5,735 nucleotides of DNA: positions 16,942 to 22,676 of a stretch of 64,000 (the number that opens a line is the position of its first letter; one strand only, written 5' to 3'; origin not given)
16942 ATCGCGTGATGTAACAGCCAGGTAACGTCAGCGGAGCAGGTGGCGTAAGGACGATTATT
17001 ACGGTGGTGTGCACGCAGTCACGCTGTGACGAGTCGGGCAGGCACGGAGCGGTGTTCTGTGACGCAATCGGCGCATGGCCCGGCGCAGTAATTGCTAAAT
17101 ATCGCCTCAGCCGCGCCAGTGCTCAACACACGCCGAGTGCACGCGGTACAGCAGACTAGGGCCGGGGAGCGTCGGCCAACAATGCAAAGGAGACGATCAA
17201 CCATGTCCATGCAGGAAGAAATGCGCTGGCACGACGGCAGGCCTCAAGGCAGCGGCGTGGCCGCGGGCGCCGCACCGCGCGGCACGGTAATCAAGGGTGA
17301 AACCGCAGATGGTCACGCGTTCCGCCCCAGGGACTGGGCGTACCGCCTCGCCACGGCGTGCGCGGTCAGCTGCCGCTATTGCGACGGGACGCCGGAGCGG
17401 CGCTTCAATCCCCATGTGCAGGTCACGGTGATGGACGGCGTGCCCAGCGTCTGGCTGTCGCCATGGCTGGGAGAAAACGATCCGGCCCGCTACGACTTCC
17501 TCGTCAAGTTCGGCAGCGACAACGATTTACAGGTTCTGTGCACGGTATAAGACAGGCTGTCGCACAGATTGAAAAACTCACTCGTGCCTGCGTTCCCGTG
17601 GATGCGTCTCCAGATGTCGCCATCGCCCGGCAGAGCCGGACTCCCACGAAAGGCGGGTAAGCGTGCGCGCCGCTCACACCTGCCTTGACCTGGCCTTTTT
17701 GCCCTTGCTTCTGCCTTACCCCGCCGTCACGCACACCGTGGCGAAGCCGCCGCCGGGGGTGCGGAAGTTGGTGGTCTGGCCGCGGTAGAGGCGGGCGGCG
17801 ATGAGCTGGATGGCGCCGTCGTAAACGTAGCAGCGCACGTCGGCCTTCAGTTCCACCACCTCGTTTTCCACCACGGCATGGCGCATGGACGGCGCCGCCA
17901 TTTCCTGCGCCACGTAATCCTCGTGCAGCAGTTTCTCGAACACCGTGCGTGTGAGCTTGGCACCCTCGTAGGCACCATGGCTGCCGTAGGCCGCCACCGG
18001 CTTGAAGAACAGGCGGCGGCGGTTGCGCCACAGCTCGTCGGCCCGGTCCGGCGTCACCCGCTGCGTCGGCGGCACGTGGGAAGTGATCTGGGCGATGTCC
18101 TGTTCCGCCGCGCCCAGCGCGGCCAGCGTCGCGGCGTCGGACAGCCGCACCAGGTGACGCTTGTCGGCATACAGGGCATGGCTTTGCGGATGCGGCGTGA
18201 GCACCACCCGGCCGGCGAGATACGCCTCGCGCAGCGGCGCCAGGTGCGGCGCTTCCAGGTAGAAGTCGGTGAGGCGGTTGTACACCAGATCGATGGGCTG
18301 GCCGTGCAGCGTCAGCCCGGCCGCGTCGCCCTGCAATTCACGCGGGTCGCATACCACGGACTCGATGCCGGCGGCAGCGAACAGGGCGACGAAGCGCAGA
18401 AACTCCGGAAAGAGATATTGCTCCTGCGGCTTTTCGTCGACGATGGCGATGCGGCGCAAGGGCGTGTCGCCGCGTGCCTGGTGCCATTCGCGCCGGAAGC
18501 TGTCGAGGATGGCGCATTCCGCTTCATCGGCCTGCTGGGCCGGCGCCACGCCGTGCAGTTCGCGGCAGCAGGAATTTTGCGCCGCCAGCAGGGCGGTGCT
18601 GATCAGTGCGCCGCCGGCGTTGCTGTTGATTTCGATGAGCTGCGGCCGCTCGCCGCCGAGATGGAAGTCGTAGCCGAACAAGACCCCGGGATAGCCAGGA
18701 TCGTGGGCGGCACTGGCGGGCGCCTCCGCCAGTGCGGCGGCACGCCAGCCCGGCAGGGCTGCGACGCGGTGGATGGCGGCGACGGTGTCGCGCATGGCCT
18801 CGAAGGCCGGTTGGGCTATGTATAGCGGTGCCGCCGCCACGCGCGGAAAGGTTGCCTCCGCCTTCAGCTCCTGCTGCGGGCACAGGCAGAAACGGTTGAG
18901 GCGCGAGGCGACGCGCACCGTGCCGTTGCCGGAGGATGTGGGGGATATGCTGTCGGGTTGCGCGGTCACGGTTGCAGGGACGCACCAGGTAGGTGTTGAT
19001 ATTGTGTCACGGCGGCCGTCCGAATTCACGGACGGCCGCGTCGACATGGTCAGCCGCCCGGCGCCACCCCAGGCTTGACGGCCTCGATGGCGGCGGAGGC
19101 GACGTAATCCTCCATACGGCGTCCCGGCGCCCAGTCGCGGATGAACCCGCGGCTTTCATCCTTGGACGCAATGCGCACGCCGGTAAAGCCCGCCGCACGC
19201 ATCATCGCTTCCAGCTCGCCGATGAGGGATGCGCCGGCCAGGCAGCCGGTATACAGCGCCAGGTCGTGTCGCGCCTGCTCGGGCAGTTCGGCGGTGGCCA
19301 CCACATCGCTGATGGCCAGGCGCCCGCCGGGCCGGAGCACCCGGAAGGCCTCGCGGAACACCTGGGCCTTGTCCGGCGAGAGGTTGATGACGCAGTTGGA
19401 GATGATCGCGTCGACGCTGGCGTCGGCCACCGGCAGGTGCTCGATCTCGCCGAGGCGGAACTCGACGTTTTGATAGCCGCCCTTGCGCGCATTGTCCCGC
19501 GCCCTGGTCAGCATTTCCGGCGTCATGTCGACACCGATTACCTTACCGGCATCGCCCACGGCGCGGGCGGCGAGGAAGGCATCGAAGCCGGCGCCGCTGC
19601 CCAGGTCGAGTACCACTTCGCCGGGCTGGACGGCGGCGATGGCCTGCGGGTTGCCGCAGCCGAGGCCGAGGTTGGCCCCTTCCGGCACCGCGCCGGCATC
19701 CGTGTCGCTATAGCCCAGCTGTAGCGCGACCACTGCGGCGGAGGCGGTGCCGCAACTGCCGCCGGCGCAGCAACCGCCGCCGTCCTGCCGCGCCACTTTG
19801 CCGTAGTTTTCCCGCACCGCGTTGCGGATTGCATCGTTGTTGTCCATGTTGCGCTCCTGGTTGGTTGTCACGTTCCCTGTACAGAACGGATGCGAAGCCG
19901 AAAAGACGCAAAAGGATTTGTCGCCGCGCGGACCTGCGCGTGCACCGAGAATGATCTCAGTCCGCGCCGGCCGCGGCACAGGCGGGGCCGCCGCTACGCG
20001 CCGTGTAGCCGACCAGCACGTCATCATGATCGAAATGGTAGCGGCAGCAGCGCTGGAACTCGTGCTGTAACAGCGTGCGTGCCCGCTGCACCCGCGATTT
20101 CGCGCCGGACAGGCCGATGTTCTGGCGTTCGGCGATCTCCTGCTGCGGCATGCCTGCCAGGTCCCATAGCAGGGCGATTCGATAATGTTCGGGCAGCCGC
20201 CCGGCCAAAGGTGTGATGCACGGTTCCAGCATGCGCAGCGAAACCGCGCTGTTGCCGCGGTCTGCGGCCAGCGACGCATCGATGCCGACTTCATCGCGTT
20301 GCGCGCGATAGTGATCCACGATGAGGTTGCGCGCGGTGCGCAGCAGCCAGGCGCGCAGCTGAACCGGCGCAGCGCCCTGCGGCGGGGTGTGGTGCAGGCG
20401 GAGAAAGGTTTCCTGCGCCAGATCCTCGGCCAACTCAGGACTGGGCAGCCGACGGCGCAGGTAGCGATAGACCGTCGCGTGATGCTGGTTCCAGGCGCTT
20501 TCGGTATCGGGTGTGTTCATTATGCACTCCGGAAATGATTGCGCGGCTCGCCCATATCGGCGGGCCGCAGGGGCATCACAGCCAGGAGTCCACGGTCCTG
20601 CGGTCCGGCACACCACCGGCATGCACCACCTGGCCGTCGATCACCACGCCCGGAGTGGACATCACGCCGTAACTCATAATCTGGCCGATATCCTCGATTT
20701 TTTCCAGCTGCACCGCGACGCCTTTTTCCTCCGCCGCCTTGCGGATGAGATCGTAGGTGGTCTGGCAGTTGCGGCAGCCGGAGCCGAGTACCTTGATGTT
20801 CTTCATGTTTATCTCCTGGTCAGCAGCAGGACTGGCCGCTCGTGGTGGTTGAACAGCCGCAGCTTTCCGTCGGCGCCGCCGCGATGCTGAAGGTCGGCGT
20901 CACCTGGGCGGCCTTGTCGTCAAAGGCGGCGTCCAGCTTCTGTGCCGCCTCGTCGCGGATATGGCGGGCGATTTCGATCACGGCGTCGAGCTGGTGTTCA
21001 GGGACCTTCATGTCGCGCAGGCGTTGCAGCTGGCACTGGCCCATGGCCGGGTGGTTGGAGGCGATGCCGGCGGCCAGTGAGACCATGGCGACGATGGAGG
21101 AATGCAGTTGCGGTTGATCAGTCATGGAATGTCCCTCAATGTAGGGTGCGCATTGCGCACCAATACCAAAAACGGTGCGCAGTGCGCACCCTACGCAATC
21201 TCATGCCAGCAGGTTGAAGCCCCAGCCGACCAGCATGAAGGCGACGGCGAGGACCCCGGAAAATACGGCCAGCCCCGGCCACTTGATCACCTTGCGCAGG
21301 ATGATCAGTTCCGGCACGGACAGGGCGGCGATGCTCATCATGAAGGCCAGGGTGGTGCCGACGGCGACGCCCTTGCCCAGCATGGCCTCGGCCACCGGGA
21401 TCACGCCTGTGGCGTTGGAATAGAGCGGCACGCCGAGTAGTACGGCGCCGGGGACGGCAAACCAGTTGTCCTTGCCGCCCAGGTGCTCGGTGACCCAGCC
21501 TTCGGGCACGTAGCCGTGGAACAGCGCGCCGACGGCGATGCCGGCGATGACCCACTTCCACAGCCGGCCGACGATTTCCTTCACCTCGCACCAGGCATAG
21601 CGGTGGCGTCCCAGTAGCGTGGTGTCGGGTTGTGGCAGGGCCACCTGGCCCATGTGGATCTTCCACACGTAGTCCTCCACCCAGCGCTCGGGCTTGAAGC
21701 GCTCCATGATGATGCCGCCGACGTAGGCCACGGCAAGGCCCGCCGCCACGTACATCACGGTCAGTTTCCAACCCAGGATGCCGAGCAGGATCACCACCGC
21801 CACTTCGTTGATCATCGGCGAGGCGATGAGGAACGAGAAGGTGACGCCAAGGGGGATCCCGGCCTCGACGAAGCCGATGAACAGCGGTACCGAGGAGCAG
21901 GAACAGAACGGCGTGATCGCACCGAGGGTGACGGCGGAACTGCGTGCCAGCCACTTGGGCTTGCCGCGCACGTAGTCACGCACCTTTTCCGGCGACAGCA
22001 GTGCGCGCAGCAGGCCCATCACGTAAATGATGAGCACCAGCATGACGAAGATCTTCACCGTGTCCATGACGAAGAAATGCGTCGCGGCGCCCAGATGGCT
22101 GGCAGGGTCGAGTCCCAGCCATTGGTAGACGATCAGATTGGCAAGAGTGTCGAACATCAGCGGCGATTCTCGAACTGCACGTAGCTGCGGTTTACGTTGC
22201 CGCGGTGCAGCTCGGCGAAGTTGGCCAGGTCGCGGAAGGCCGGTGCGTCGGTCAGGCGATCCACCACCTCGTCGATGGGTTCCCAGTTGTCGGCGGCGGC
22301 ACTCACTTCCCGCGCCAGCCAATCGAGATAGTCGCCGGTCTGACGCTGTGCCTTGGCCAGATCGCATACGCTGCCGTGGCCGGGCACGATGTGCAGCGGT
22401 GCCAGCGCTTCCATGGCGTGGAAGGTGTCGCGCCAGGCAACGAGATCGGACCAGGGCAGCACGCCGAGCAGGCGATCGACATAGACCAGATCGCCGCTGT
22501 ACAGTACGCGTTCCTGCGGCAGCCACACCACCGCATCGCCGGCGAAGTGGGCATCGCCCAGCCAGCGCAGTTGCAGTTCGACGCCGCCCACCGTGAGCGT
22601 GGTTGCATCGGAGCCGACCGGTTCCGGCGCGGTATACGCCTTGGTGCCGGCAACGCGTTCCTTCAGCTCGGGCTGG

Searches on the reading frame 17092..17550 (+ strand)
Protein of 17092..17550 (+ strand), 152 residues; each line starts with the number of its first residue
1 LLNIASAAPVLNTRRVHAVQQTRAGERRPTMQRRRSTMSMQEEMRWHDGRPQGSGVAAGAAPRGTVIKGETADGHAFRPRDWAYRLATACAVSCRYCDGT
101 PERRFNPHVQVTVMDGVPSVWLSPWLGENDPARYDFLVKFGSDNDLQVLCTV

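Call 4: search_protein_families(library=pfam, proteins=[window:17092-17550:+])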
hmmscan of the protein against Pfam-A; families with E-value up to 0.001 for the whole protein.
window:17092-17550:+ (152 aa): 1 family
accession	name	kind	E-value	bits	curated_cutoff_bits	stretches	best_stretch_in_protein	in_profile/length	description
PF12112.13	DUF3579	-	1.9e-18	67.2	25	1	65-149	5-88/90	Protein of unknown function (DUF3579)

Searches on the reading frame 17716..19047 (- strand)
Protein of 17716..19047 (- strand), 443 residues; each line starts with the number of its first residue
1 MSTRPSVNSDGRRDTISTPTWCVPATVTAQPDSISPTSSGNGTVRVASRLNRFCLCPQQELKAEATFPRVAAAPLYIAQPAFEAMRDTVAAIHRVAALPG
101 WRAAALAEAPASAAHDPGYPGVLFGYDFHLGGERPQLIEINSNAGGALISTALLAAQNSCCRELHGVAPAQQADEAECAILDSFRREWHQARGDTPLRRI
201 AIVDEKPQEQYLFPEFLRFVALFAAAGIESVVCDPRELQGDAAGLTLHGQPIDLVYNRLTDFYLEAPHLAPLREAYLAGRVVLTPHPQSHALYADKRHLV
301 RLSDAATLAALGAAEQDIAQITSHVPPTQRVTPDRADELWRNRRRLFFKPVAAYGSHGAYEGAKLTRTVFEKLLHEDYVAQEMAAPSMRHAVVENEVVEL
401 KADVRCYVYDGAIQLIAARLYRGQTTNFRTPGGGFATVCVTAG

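Call 4: search_protein_families(library=pfam, proteins=[window:17716-19047:-])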
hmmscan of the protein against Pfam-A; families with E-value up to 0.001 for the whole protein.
window:17716-19047:- (443 aa): 0 families

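Call 20: search_protein_families(library=pfam, proteins=[window:17716-19047:-], max_evalue=0.1)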
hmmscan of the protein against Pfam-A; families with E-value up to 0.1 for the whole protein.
window:17716-19047:- (443 aa): 1 family
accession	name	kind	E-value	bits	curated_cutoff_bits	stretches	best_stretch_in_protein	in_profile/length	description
PF18299.6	R2K_2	-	0.0094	16.3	26.2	1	330-426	5-88/147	ATP-grasp domain, R2K clade family 2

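Call 21: search_protein_families(library=ncbifam, proteins=[window:17716-19047:-], max_evalue=0.01)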
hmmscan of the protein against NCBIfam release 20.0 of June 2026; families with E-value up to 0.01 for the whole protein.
window:17716-19047:- (443 aa): 0 families

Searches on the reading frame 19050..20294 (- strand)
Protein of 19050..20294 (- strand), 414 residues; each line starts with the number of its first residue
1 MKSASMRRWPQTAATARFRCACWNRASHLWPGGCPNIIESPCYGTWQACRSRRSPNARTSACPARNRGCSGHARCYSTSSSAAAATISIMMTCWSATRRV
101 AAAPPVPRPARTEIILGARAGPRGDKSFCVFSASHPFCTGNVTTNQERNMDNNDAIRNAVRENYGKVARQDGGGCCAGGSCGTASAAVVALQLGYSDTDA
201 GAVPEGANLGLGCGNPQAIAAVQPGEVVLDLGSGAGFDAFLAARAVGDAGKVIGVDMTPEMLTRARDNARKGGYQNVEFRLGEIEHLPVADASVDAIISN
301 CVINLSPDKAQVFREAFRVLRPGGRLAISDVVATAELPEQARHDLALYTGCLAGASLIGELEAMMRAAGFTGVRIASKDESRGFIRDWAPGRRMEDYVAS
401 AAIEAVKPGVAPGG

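Call 4: search_protein_families(library=pfam, proteins=[window:19050-20294:-])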
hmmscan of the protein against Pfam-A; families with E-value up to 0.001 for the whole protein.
window:19050-20294:- (414 aa): 16 families
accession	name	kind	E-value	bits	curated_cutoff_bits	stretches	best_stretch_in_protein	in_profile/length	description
PF13847.12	Methyltransf_31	-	2.6e-40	137.9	27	1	224-366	3-142/145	Methyltransferase domain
PF08241.18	Methyltransf_11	-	8.6e-24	84.4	21.2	1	229-328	1-95/95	Methyltransferase domain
PF13649.12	Methyltransf_25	-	8.8e-24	84.5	27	1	228-324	1-97/97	Methyltransferase domain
PF01209.24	Ubie_methyltran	-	3.9e-20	72.6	20.1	1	219-329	42-152/233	ubiE/COQ5 methyltransferase family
PF08242.18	Methyltransf_12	-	7e-13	49.6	30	1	229-326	1-98/98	Methyltransferase domain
PF01135.25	PCMT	-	7.3e-11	42.7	20.3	1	222-327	71-170/210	Protein-L-isoaspartate(D-aspartate) O-methyltransferase (PCMT)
PF13489.12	Methyltransf_23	-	1.4e-09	38.3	27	1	223-373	21-162/164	Methyltransferase domain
PF05175.20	MTS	-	1.8e-06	28.1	23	1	225-328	32-138/170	Methyltransferase small domain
PF06325.19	PrmA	-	2.3e-06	27.8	22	1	222-333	159-263/296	Ribosomal protein L11 methyltransferase (PrmA)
PF24675.1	NpmA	-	2.8e-05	23.9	60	1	225-291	24-93/214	16S rRNA (adenine(1408)-N(1))-methyltransferase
PF01170.24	UPF0020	-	4.7e-05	23.6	22.3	1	249-300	76-128/197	RMKL-like, methyltransferase domain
PF05148.21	Methyltransf_8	-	4.8e-05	23.8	27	1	283-333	112-161/219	Hypothetical methyltransferase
PF20922.3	Anamorsin_N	-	8.4e-05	22.8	27.1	1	281-339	39-99/163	Anamorsin, N-terminal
PF13578.12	Methyltransf_24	-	0.00012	23.4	26.3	1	230-331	2-105/105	Methyltransferase domain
PF02353.26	CMAS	-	0.00071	19.4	27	1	221-336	59-172/273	Mycolic acid cyclopropane synthetase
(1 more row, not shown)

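Call 21: search_protein_families(library=ncbifam, proteins=[window:19050-20294:-], max_evalue=0.01)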
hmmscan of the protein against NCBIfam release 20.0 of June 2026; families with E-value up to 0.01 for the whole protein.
window:19050-20294:- (414 aa): 68 families (the best 25 are shown)
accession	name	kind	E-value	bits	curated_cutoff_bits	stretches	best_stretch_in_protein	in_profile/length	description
NF008823.0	PRK11873.1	subfamily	4.4e-109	364.2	263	1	152-409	3-269/272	arsenite methyltransferase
NF041537.1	ArsM_AhpD_UU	exception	3.6e-52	177.3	510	1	152-378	9-230/345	arsenite methyltransferase/AhpD domain selenoprotein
NF047649.1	MTase_UXPK_star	exception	6.5e-51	173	460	1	152-375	9-228/283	methyltransferase/UXPK-star double selenoprotein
NF041536.1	ArsM_DUF2284_UU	exception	1.5e-46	158.7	575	1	150-378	7-230/459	arsenite methyltransferase/DUF2284 domain selenoprotein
NF040538.1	methyl_ArsM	equivalog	1.5e-43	149.4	500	2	289-380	167-260/356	arsinothricin biosynthesis methyltransferase ArsM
NF045667.1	MTase_DVU1556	equivalog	5e-29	101.3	155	1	218-373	16-163/213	DVU_1556 family methyltransferase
NF038099.1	AsSugarArsM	exception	7.9e-26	91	400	1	208-380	42-223/321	arsenosugar biosynthesis arsenite methyltransferase ArsM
NF040539.1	AST_met_ArsM_2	exception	2.6e-24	86.5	240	1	227-376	59-211/262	putative arsinothricin biosynthesis methyltransferase ArsM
NF043040.1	corrin_prot_MT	hypoth_equivalog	4.9e-18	65.3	180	1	220-346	36-165/216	corrinoid protein-associated methyltransferase CpaM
TIGR02072.1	BioC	equivalog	8.2e-17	61.8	184.95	1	226-333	36-137/244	malonyl-ACP O-methyltransferase BioC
TIGR01934.1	MenG_MenH_UbiE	subfamily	1.2e-16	60.7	158.35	1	221-336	36-149/223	ubiquinone/menaquinone biosynthesis methyltransferase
NF052510.1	methyltran_MpqE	exception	1.3e-16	60.7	335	1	220-327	42-150/234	methyl-plastoquinone biosynthesis methyltransferase MpqE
NF001244.0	PRK00216.1-5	equivalog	1.5e-16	60.5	216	1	222-337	46-162/236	bifunctional demethylmenaquinone methyltransferase/2-methoxy-6-polyprenyl-1,4-benzoquinol methylase UbiE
NF001240.0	PRK00216.1-1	equivalog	2.1e-16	59.7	378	1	219-331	58-171/251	bifunctional demethylmenaquinone methyltransferase/2-methoxy-6-polyprenyl-1,4-benzoquinol methylase UbiE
TIGR02752.1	MenG_heptapren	equivalog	3.2e-15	56.3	419.85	1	221-329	42-150/231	demethylmenaquinone methyltransferase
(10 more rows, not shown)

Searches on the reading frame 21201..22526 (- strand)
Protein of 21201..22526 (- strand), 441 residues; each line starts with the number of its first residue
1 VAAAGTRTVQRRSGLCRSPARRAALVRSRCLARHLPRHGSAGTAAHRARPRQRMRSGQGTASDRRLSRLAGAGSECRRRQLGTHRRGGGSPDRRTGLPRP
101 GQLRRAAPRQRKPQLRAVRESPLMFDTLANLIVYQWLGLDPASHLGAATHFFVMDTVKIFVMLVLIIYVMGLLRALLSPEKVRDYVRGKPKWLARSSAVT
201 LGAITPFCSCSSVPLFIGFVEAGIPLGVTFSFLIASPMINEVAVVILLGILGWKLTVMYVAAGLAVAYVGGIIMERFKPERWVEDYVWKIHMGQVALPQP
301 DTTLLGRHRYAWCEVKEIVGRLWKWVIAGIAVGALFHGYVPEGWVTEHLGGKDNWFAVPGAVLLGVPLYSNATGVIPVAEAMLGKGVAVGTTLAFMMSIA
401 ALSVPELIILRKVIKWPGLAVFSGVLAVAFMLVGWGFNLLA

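Call 21: search_protein_families(library=ncbifam, proteins=[window:21201-22526:-], max_evalue=0.01)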
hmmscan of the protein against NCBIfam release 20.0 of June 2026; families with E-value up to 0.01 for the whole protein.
window:21201-22526:- (441 aa): 2 families
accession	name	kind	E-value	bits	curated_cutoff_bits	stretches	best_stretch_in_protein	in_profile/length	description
NF040736.1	efflux_SaoE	equivalog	7.2e-37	127.4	325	1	162-439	21-296/352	efflux transporter SaoE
NF033936.1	CuZnOut_SO0444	equivalog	7.5e-27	94.4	300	2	315-440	190-312/351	SO_0444 family Cu/Zn efflux transporter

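Call 88: search_protein_families(library=pfam, proteins=[window:21201-22526:-], max_evalue=0.00001)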
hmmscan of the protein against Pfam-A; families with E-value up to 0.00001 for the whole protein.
window:21201-22526:- (441 aa): 1 family
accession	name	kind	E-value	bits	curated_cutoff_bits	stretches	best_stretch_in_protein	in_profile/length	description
PF03773.19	ArsP_1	-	1.8e-67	228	32.3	1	144-435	1-290/294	Predicted permease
